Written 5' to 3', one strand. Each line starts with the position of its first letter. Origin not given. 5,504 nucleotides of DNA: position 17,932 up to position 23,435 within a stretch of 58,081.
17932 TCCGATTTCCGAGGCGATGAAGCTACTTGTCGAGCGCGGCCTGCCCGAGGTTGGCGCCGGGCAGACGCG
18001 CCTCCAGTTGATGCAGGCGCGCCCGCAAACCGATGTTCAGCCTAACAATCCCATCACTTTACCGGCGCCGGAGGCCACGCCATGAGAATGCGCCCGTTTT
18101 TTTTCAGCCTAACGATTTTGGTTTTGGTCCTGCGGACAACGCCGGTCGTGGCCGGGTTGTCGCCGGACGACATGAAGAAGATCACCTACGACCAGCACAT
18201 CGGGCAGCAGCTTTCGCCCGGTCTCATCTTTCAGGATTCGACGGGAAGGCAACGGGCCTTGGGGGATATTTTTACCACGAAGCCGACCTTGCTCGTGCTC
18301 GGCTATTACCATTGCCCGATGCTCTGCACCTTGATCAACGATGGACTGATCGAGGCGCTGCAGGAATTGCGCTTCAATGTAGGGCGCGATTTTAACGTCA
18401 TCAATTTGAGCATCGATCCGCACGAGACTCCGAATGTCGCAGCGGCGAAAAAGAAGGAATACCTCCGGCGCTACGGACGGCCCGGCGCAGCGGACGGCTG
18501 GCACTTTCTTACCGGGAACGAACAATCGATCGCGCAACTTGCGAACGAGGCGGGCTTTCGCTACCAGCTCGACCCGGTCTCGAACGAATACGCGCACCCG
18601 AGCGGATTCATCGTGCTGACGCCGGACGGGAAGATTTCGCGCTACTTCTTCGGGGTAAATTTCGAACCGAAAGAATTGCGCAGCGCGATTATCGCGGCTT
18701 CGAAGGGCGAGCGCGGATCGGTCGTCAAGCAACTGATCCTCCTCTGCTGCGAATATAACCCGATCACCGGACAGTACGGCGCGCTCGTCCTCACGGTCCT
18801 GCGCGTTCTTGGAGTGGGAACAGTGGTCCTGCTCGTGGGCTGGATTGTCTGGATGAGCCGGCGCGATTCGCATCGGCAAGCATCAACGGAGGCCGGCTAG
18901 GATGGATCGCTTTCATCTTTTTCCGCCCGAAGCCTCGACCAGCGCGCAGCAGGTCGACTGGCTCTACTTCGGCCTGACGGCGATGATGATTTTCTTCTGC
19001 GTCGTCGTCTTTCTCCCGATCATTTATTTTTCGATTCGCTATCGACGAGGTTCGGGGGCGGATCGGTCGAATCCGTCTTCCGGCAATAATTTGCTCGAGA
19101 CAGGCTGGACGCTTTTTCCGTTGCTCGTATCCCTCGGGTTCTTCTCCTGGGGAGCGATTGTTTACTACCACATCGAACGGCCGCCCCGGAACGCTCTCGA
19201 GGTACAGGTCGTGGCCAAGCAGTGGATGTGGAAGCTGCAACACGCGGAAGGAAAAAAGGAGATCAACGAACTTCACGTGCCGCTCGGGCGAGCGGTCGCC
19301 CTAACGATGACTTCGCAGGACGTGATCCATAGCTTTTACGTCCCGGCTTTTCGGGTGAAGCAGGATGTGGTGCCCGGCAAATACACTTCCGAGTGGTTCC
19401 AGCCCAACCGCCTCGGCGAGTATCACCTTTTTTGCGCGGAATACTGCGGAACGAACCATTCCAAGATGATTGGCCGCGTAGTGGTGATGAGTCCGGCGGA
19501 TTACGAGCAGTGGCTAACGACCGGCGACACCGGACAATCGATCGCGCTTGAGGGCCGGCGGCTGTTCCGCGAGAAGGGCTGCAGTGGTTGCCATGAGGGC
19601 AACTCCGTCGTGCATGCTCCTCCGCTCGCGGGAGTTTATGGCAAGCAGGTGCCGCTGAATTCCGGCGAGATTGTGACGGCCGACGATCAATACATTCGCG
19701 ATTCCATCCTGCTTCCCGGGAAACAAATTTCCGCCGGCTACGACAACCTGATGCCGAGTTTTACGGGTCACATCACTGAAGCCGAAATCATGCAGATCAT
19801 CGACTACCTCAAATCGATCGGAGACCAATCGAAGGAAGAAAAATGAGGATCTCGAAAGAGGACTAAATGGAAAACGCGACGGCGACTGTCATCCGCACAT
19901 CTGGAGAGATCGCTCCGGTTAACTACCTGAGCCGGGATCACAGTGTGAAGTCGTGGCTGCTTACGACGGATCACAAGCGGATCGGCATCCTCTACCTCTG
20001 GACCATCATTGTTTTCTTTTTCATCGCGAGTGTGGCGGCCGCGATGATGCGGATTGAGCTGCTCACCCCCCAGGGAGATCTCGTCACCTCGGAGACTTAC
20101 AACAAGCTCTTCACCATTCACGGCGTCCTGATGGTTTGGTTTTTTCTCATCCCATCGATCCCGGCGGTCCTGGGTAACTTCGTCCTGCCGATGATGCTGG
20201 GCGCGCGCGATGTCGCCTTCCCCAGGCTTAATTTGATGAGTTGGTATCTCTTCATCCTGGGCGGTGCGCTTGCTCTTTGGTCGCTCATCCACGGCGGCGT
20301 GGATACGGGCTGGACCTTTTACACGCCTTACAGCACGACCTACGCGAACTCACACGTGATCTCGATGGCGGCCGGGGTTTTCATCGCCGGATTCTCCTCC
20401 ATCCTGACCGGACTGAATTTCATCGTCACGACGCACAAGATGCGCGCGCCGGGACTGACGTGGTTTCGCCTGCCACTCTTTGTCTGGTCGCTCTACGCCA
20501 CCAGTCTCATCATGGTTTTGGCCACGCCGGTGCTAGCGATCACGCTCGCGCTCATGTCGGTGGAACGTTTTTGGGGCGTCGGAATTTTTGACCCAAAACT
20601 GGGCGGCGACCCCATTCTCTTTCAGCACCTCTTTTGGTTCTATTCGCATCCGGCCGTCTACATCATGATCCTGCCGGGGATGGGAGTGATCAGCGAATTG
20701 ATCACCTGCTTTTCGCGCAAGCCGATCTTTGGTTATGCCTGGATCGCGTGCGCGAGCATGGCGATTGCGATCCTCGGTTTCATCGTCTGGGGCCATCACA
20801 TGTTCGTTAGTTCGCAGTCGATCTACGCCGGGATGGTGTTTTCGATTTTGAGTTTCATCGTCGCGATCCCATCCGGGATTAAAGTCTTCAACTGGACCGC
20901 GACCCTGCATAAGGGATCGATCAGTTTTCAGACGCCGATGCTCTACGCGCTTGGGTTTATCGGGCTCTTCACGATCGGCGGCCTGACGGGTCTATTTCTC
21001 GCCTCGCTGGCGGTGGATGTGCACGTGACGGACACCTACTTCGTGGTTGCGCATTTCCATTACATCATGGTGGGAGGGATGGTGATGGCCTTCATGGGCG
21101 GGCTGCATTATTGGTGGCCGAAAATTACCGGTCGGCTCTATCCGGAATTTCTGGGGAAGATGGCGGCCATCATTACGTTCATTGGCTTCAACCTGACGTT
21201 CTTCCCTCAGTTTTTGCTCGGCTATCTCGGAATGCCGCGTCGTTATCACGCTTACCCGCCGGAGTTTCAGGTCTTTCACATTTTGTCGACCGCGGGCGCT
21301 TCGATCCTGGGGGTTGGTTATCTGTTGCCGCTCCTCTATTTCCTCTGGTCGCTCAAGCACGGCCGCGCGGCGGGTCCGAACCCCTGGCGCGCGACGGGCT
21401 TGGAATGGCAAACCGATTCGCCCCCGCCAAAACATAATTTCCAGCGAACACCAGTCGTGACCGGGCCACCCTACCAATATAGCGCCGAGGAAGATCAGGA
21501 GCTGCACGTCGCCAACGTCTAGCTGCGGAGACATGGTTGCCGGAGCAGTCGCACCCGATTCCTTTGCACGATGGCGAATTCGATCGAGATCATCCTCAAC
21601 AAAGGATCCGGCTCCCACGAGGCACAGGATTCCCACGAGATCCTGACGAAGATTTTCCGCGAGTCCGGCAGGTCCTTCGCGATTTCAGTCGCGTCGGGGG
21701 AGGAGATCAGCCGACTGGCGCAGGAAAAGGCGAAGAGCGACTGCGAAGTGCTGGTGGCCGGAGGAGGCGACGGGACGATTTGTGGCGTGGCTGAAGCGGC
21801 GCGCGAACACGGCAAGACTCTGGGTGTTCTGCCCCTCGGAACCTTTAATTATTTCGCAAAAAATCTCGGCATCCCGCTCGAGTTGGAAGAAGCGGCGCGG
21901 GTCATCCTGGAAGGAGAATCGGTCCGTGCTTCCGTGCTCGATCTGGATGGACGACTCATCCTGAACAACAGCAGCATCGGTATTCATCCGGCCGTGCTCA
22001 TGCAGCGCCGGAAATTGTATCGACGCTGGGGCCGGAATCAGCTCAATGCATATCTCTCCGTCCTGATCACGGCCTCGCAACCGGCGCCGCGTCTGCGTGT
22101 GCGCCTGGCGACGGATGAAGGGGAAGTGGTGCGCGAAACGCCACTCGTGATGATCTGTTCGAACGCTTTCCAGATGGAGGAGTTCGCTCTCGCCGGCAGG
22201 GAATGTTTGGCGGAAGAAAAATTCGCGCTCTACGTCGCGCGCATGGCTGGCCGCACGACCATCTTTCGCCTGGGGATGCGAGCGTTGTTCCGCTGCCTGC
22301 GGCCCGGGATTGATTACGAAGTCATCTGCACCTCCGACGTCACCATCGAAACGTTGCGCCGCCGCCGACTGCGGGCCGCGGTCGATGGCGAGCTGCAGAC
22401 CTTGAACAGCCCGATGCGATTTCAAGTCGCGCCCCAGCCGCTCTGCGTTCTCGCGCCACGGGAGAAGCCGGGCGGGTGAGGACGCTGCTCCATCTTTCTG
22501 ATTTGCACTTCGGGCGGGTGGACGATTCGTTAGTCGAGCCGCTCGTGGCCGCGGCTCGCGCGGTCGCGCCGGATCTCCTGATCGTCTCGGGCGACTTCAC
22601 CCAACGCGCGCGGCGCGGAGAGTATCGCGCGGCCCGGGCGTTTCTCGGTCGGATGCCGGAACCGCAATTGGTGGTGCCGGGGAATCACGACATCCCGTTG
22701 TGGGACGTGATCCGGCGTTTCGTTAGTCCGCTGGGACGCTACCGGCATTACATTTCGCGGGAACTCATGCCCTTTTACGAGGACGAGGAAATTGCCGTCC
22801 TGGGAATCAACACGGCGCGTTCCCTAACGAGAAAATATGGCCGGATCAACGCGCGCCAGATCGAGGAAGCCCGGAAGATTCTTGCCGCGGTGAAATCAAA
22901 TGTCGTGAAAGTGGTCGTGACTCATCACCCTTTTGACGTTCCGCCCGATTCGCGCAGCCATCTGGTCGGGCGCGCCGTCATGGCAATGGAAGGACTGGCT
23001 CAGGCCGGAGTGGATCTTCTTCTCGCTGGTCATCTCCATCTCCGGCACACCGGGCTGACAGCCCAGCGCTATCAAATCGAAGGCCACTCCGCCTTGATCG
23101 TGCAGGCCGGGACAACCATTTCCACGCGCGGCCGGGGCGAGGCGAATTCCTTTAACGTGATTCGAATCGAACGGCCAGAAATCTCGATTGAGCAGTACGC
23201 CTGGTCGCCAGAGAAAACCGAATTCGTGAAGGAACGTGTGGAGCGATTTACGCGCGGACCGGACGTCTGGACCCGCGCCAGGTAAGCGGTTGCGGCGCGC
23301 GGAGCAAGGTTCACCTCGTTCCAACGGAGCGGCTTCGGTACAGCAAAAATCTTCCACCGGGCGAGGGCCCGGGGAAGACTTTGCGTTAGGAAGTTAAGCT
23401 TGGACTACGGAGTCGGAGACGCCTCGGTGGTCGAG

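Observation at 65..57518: Hyper-abundant 8/9-mer (G)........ in genes and spacers, both orientations, about one per 0.9 kb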

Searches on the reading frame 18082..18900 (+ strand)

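Call 44: search_protein_families(library=pfam, proteins=[window:18082-18900:+], max_evalue=0.01)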
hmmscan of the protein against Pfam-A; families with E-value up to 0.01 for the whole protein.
window:18082-18900:+ (272 aa): 1 family
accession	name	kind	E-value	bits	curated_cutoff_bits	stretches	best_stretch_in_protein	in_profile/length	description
PF02630.20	SCO1-SenC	-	6.2e-09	36.4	22.8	1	62-184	17-133/134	SCO1/SenC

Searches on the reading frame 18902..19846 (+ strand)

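Call 44: search_protein_families(library=pfam, proteins=[window:18902-19846:+], max_evalue=0.01)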
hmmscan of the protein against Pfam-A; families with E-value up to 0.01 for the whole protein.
window:18902-19846:+ (314 aa): 5 families
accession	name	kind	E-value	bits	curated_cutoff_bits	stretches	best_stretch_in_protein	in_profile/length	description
PF00116.26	COX2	-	1.5e-16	60.8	22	1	122-189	46-113/120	Cytochrome C oxidase subunit II, periplasmic domain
PF00034.26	Cytochrom_C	-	7e-08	34.1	21.3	1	217-306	3-89/90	Cytochrome c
PF13442.11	Cytochrome_CBB3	-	9.3e-07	29.5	27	1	217-303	5-68/68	Cytochrome C oxidase, cbb3-type, subunit III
PF13473.12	Cupredoxin_1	-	2.4e-06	27.9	27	1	111-182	24-95/104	Cupredoxin-like domain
PF02790.20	COX2_TM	-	2.7e-05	24.7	22.8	1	7-82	8-85/88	Cytochrome C oxidase subunit II, transmembrane domain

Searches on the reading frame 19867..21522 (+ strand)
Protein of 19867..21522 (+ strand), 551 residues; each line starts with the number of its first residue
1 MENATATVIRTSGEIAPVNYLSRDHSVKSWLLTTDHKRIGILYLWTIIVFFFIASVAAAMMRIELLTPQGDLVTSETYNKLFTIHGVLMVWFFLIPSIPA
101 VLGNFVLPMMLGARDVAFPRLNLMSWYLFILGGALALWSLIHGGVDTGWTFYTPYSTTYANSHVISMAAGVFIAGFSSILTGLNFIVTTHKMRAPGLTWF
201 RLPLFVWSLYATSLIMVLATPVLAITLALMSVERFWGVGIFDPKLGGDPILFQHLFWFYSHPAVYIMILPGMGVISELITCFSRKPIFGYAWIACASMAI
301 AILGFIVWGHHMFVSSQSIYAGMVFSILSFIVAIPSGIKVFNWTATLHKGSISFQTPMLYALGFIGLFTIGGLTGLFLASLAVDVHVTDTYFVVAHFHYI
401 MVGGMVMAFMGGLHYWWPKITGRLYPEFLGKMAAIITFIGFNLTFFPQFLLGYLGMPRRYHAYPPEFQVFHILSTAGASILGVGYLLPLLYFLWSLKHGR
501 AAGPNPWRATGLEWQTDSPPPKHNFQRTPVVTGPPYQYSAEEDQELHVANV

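Call 6: search_protein_families(library=pfam, proteins=[window:19867-21522:+])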
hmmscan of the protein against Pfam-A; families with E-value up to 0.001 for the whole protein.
window:19867-21522:+ (551 aa): 1 family
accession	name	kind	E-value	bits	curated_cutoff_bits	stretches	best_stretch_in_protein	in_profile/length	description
PF00115.25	COX1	-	3.1e-151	504.6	34.8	1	38-480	1-436/436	Cytochrome C and Quinol oxidase polypeptide I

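Call 9: find_related_loci(query=window:19867-21522:+, collection=genome_contigs, flank=10000)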
Query window:19867-21522:+ (551 aa) in genome_contigs; peptide patterns used: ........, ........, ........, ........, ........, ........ (x = any residue, [..] = any of these).
600 stretches matched a pattern (row limit reached: there are more); 596 encode a relative of the query (tblastn E <= 1e-3); the best 80 are kept; 80 distinct loci.
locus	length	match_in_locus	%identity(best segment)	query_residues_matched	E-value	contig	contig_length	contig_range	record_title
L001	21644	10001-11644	77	2-544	0e+0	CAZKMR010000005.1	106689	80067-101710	MAG TPA_asm: uncultured Bifidobacterium sp. isolate SRP329715_co2_374 genome assembly, contig: NODE_379_length_106689_co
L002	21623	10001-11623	71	1-544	0e+0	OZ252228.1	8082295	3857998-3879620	MAG: Candidatus Latescibacterota bacterium isolate 2d5a3a6b-ac94-4199-888f-c4fbb53c5f42 genome assembly, chromosome: 1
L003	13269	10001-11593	75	2-538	0e+0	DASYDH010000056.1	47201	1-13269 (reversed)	MAG TPA_asm: Lacunisphaera sp. isolate SMAG_U4954 k141_816794, whole genome shotgun sequence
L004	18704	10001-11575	76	19-543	0e+0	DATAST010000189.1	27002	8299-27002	MAG TPA_asm: Verrucomicrobiia bacterium isolate SMAG_U5527 k141_912985, whole genome shotgun sequence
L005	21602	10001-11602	73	19-549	0e+0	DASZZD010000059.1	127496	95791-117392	MAG TPA_asm: Phycisphaerae bacterium isolate SMAG_U6227 k141_161937, whole genome shotgun sequence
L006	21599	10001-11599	74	19-551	0e+0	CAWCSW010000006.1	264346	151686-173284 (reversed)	MAG: uncultured Verrucomicrobiae bacterium isolate MFD05442.bin.2.226 genome assembly, contig: contig_23866, whole genom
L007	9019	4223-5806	72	18-545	0e+0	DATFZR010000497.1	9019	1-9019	MAG TPA_asm: Candidatus Acidiferrales bacterium isolate SMAG_U9574 k141_382814, whole genome shotgun sequence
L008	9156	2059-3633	72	19-543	0e+0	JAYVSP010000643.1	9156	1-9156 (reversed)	MAG: Planctomyces sp. isolate GL74_DN_concoct_38_sub GL74_DN_concoct_38_sub_642, whole genome shotgun sequence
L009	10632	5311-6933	70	8-548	0e+0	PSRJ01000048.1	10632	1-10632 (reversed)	MAG: Terriglobia bacterium isolate subdivision3 Amazon FNV 2010 0 2 1 contig_75_9999038_length_10632_multi_4_in_1_out_0,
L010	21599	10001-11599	71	14-546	0e+0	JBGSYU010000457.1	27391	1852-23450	MAG: Lacipirellula sp. isolate JTS-RE98 k141_6532760, whole genome shotgun sequence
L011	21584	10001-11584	71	19-546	0e+0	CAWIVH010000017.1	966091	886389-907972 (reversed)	MAG: uncultured Acidobacteriota bacterium isolate MFD02979.bin.1.204 genome assembly, contig: contig_51972, whole genome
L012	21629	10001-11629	68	1-550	0e+0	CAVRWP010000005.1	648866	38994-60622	MAG: uncultured Acidobacteriaceae bacterium isolate MFD05512.bin.1.92 genome assembly, contig: contig_18600, whole genom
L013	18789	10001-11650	70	2-544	0e+0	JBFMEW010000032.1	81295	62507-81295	MAG: Acidobacteriota bacterium isolate MAG255 MAG255_32, whole genome shotgun sequence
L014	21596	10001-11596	69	19-550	0e+0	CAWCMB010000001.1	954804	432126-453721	MAG: uncultured Acidobacteriaceae bacterium isolate MFD05502.bin.1.183 genome assembly, contig: contig_15647, whole geno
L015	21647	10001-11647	69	1-547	0e+0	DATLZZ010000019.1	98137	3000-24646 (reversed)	MAG TPA_asm: Candidatus Xenobia bacterium isolate SMAG_U13312 k141_185488, whole genome shotgun sequence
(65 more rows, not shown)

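Call 11: find_encoding_contigs(protein=window:19867-21522:+, flank=10000, max_places=10)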
Protein window:19867-21522:+ (551 aa): no gene with exactly this product is on record in the collection.

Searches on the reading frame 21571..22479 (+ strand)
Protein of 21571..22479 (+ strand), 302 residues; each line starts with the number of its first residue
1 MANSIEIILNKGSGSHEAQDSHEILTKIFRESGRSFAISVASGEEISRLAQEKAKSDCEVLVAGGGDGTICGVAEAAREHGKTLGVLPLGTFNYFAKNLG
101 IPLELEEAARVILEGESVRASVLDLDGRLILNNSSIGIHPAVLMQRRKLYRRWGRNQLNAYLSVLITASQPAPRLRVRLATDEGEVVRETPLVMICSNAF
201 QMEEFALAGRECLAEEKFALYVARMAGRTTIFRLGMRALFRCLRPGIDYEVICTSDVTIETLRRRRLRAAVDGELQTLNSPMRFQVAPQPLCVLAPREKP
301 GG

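Call 44: search_protein_families(library=pfam, proteins=[window:21571-22479:+], max_evalue=0.01)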
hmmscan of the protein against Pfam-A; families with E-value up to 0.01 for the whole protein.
window:21571-22479:+ (302 aa): 2 families
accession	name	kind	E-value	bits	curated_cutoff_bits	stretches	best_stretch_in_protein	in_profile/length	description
PF00781.29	DAGK_cat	-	8.3e-21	74.3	23.6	1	7-123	4-123/125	Diacylglycerol kinase catalytic domain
PF01513.26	NAD_kinase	-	0.00038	21.2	25.5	1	36-114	59-127/130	ATP-NAD kinase N-terminal domain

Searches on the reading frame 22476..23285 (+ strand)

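Call 44: search_protein_families(library=pfam, proteins=[window:22476-23285:+], max_evalue=0.01)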
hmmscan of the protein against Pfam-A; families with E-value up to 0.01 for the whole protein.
window:22476-23285:+ (269 aa): 2 families
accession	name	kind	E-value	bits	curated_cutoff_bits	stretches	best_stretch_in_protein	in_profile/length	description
PF00149.33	Metallophos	-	3.6e-15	57.3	21.5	1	3-188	2-189/191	Calcineurin-like phosphoesterase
PF14582.11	Metallophos_3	-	0.0019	18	28.2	0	6-67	10-68/259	Metallophosphoesterase, calcineurin superfamily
